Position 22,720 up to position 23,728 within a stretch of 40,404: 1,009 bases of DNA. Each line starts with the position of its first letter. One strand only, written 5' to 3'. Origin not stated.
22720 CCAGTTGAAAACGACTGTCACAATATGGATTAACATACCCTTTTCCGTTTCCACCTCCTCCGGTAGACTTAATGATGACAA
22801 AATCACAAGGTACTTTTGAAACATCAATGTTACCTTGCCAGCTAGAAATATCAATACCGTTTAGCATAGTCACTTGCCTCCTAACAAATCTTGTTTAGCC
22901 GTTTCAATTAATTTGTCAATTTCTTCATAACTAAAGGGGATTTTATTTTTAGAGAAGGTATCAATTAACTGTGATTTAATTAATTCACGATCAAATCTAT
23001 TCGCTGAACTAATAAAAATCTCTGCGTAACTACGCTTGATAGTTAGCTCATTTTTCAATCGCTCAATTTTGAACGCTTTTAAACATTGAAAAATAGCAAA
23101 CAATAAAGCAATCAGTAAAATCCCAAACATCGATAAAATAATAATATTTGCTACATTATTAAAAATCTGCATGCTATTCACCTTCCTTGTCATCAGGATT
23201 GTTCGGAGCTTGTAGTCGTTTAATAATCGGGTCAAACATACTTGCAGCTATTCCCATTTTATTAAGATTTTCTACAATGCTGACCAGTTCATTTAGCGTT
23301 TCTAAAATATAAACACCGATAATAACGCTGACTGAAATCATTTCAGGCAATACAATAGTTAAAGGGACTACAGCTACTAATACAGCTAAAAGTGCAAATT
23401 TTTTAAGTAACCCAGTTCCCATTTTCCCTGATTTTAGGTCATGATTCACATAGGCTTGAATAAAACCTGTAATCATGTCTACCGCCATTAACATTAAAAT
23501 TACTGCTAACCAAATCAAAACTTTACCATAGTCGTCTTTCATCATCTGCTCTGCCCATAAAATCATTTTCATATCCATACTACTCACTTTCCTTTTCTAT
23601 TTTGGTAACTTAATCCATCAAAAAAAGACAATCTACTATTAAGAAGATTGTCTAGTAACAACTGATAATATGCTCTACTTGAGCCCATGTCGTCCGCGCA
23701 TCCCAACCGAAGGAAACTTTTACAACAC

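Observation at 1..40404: The window is a closed, circularly permuted phage genome: the minor head gene is split by the window boundary and rejoins in frame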

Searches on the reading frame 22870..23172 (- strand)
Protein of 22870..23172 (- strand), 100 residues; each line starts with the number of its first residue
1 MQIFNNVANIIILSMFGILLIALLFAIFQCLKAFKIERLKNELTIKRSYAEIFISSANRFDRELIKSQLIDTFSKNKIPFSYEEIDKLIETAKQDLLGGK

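Call 81: find_encoding_contigs(protein=window:22870-23172:-, flank=400, max_places=10)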
Protein window:22870-23172:- (100 aa): 24 contigs read that carry it; 4 places shown.
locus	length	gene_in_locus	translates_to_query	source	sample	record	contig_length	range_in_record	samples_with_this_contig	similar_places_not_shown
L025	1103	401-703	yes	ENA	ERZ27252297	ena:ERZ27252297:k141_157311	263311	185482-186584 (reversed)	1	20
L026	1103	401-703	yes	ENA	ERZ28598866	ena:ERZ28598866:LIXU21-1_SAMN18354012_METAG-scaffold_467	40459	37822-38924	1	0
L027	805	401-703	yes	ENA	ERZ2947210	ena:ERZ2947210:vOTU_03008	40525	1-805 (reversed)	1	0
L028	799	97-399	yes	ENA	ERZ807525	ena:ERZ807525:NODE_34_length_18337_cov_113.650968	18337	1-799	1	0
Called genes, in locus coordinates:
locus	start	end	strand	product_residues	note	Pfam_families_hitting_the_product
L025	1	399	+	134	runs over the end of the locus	PF05105:Phage_holin_4_1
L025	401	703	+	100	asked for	-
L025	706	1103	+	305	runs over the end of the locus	PF01183:Glyco_hydro_25, PF08460:SH3_5 (weak)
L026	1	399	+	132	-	PF05105:Phage_holin_4_1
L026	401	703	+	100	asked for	-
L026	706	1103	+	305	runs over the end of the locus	PF01183:Glyco_hydro_25, PF08460:SH3_5 (weak)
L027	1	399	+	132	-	PF05105:Phage_holin_4_1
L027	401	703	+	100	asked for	-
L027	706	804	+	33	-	?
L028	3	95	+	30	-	?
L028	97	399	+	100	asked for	-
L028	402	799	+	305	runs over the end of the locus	PF01183:Glyco_hydro_25, PF08460:SH3_5 (weak)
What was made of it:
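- scaffold_467 is 40,459 bp, which equals 40,404 + 55 (call 81).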

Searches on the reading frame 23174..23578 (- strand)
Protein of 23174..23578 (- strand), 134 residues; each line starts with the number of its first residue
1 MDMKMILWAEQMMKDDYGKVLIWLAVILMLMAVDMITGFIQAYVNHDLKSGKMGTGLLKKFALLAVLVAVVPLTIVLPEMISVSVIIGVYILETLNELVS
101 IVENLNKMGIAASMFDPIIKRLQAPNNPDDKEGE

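Call 25: find_encoding_contigs(protein=window:23174-23578:-, flank=3000, max_places=10)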
Protein window:23174-23578:- (134 aa): 24 contigs read that carry it; 3 places shown.
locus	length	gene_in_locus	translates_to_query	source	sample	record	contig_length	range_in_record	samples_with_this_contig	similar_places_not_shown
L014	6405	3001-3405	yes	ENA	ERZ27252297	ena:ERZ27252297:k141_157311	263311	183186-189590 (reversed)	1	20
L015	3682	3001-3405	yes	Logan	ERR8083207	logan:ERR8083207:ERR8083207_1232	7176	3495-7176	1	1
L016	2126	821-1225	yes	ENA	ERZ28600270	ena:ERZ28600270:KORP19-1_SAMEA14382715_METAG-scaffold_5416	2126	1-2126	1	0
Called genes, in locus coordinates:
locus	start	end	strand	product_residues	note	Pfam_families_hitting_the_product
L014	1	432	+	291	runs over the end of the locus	PF10651:BppU_N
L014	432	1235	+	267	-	-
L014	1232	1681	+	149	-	-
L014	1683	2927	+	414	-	PF03009:GDPD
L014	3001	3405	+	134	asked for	PF05105:Phage_holin_4_1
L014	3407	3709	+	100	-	-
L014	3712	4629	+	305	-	PF01183:Glyco_hydro_25, PF08460:SH3_5 (weak)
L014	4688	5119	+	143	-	-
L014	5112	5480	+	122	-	-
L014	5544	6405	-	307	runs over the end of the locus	PF01476:LysM (weak)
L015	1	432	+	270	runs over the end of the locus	PF10651:BppU_N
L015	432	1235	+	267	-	-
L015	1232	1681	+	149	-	-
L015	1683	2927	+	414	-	PF03009:GDPD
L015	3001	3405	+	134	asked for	PF05105:Phage_holin_4_1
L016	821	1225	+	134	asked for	PF05105:Phage_holin_4_1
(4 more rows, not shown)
